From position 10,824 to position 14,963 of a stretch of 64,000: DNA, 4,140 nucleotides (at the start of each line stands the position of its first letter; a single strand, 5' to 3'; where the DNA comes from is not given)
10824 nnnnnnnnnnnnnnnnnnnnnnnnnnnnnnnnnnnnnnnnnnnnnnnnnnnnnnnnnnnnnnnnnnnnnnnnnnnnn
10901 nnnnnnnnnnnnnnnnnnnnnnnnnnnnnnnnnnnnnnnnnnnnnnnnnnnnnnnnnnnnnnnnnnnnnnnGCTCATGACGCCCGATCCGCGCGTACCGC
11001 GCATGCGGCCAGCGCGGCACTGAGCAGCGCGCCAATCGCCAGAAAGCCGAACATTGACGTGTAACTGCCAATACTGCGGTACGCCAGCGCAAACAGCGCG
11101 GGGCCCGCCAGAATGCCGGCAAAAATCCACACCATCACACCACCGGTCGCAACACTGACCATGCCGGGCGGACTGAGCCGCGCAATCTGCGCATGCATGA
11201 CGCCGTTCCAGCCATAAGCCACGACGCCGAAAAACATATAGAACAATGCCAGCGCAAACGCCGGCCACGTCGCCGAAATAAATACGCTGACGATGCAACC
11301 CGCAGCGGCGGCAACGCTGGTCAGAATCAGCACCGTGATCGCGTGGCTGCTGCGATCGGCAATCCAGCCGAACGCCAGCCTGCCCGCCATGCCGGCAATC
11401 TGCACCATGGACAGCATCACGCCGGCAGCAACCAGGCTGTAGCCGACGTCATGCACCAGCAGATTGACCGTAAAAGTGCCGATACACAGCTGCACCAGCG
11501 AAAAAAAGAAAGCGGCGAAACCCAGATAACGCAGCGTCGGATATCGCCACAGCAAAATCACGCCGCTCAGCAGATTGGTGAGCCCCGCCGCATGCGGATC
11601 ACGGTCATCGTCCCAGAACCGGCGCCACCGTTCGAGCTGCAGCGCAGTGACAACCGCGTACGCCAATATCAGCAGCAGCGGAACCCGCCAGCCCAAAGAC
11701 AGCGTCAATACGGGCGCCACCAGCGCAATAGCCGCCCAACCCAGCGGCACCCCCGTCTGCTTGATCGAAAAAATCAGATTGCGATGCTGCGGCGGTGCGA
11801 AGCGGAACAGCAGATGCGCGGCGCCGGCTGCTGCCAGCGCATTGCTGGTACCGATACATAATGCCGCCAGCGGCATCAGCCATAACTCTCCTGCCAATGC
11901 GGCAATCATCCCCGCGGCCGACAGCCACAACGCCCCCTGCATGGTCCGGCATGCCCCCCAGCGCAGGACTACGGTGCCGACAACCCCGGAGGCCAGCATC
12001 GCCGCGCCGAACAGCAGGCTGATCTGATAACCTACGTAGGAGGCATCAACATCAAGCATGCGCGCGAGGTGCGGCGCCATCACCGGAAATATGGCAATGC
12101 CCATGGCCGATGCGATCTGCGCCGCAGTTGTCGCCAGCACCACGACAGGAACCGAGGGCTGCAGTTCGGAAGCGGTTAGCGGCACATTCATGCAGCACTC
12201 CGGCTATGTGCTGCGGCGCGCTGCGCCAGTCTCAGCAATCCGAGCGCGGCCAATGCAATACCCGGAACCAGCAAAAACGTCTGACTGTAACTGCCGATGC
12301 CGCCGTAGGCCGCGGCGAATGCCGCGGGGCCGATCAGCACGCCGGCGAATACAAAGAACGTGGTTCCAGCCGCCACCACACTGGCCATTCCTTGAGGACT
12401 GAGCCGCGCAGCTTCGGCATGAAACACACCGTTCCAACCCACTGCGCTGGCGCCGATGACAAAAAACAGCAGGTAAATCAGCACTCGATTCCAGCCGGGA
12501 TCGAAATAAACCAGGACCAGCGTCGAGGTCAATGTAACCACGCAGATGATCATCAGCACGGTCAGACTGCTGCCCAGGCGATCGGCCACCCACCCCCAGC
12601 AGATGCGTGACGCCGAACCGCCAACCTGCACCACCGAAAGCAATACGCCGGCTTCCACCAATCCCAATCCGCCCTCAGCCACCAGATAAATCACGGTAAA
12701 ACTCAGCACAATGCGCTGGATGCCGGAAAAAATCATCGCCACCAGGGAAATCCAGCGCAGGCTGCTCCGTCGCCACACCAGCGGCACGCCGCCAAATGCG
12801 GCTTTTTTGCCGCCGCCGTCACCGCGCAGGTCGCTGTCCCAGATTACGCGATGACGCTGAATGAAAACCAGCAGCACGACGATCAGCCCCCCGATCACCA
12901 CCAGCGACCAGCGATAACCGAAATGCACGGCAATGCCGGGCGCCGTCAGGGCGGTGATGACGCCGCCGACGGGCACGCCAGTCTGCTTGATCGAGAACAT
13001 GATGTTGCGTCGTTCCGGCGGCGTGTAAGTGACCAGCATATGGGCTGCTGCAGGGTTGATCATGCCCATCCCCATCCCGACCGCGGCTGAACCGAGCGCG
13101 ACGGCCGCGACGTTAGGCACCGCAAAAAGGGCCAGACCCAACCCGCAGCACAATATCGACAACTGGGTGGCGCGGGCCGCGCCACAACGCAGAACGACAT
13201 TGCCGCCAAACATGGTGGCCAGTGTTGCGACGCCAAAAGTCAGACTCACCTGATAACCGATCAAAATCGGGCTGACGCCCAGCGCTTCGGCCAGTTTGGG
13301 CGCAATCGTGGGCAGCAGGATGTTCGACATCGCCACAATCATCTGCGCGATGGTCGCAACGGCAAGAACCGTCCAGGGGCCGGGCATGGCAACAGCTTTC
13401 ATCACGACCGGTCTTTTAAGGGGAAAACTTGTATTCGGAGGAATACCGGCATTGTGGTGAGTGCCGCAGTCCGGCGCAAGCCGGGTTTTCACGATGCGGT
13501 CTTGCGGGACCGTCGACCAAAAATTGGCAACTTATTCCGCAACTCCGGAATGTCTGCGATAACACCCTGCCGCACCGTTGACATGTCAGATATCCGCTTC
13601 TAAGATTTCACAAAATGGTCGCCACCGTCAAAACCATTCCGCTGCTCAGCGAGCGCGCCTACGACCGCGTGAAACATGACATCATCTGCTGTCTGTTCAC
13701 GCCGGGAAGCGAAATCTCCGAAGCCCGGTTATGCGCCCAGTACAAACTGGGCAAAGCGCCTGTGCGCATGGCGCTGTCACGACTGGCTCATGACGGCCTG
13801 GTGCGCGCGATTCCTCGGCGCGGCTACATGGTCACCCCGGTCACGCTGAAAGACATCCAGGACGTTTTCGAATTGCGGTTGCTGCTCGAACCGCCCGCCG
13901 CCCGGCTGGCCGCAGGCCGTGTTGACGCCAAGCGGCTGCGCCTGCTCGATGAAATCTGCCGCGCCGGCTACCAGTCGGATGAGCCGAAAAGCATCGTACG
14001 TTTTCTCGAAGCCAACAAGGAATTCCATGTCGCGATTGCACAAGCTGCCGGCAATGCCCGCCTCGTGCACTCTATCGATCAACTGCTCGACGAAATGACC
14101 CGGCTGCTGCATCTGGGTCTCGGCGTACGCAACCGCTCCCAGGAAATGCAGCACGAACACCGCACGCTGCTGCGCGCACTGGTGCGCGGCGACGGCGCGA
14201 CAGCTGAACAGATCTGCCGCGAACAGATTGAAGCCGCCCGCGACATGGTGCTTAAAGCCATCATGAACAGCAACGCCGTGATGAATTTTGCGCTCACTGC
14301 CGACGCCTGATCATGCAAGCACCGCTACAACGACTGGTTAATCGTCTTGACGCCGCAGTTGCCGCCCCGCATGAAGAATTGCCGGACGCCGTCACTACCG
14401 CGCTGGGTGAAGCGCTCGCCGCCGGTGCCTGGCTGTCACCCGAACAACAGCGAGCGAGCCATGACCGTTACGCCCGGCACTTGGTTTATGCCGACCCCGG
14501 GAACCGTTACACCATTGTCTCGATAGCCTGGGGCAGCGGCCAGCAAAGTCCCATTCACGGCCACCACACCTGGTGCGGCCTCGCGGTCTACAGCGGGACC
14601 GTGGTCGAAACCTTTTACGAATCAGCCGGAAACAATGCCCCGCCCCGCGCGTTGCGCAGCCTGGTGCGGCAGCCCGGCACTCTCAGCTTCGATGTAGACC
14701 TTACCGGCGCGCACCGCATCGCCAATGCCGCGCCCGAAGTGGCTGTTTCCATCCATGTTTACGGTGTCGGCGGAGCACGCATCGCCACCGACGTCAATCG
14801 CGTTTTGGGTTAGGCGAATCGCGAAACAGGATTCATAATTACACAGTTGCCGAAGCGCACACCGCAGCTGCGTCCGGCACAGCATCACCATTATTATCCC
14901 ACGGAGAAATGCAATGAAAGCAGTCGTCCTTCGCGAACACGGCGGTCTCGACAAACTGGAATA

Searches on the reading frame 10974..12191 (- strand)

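Call 5: search_protein_families(library=pfam, proteins=[window:10974-12191:-])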
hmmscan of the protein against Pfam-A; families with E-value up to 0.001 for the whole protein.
window:10974-12191:- (405 aa): 1 family
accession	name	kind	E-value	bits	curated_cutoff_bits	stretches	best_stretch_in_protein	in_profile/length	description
PF07690.21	MFS_1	-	5.6e-27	95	33.4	1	23-329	3-316/347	Major Facilitator Superfamily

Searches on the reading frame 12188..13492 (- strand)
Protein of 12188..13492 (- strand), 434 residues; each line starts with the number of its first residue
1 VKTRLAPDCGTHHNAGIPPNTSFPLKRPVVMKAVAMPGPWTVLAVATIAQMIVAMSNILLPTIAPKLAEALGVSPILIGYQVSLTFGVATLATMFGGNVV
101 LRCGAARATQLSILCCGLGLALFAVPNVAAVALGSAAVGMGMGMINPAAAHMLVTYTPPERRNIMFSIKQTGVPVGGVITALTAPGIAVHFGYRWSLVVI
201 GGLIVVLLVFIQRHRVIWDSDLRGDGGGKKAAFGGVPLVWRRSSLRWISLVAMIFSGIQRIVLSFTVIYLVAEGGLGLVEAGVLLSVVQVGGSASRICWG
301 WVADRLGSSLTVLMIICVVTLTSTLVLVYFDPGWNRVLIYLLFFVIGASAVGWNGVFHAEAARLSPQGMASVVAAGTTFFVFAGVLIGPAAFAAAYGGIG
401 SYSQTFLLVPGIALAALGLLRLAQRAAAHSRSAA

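Call 5: search_protein_families(library=pfam, proteins=[window:12188-13492:-])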
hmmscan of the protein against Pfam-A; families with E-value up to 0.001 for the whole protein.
window:12188-13492:- (434 aa): 1 family
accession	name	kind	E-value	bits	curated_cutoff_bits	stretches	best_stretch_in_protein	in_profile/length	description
PF07690.21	MFS_1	-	2.1e-36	126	33.4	1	48-389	3-347/347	Major Facilitator Superfamily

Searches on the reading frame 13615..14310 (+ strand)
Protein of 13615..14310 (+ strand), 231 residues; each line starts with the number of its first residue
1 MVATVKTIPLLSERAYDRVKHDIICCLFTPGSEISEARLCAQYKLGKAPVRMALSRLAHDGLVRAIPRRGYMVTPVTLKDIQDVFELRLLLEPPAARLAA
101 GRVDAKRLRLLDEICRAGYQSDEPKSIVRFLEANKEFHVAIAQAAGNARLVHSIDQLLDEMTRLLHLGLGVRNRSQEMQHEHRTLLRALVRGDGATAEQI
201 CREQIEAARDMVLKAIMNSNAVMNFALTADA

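Call 4: search_protein_families(library=pfam, proteins=[window:13615-14310:+])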
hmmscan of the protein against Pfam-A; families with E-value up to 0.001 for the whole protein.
window:13615-14310:+ (231 aa): 2 families
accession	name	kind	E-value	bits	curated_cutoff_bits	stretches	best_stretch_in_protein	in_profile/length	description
PF07729.17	FCD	-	1.2e-27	97.2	24.3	1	83-206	1-124/125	FCD domain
PF00392.27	GntR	-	8.1e-14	51.5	27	1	11-73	1-64/64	Bacterial regulatory proteins, gntR family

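Call 12: search_protein_families(library=ncbifam, proteins=[window:13615-14310:+])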
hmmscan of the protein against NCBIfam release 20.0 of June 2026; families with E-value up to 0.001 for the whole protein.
window:13615-14310:+ (231 aa): 11 families
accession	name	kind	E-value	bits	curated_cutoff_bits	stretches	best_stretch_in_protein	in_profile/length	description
TIGR03338.1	phnR_burk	equivalog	1e-27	97.1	271.5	1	17-209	18-210/212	phosphonate utilization associated transcriptional regulator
NF008576.0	PRK11534.1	equivalog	8.7e-21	74.6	218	1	14-212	11-217/225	DNA-binding transcriptional regulator CsiR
NF003011.0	PRK03837.1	subfamily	2.5e-17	63.3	260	1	80-211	103-232/241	transcriptional regulator NanR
NF008504.0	PRK11414.1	equivalog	8.7e-15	55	225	1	12-203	13-206/221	GntR family transcriptional regulator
NF007442.0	PRK09990.1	equivalog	1.8e-08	34.2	301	1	81-213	97-236/256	transcriptional regulator GlcC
NF007741.0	PRK10421.1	equivalog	1.8e-07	30.8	311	1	83-210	100-231/262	transcriptional regulator LldR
NF007001.0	PRK09464.1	equivalog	1.1e-05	25.2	330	1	83-214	99-234/254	pyruvate dehydrogenase complex transcriptional repressor PdhR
NF008571.0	PRK11523.1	equivalog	0.00023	20.7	396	1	85-217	98-230/258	transcriptional regulator ExuR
TIGR03337.1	phnR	equivalog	0.00031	20.5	296.75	1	35-78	27-70/231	phosphonate utilization transcriptional regulator PhnR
NF052282.1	PLP_TF_PdxR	equivalog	0.0005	19.2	320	1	12-82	3-74/448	MocR-like pyridoxine biosynthesis transcription factor PdxR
TIGR02404.1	trehalos_R_Bsub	equivalog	0.00051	19.8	211.95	0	19-73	9-64/233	trehalose operon repressor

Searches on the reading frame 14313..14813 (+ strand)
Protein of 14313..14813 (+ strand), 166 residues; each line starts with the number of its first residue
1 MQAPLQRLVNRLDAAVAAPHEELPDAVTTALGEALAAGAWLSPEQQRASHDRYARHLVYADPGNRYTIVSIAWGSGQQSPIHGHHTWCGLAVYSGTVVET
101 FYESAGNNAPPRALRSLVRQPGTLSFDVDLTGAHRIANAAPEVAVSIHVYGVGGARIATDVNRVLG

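Call 4: search_protein_families(library=pfam, proteins=[window:14313-14813:+])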
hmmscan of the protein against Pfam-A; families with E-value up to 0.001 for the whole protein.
window:14313-14813:+ (166 aa): 1 family
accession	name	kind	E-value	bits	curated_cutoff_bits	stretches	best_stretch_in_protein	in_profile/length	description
PF05995.18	CDO_I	-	3e-07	30.6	23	1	50-150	55-157/170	Cysteine dioxygenase type I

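Call 12: search_protein_families(library=ncbifam, proteins=[window:14313-14813:+])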
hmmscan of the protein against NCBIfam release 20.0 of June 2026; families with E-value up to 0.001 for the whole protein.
window:14313-14813:+ (166 aa): 0 families

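Call 54: search_protein_families(library=pfam, max_evalue=0.0001, proteins=[window:14313-14813:+])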
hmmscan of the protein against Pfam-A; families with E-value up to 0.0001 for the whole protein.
window:14313-14813:+ (166 aa): 1 family
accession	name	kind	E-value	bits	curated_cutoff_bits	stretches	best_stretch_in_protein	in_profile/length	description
PF05995.18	CDO_I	-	3e-07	30.6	23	1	50-150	55-157/170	Cysteine dioxygenase type I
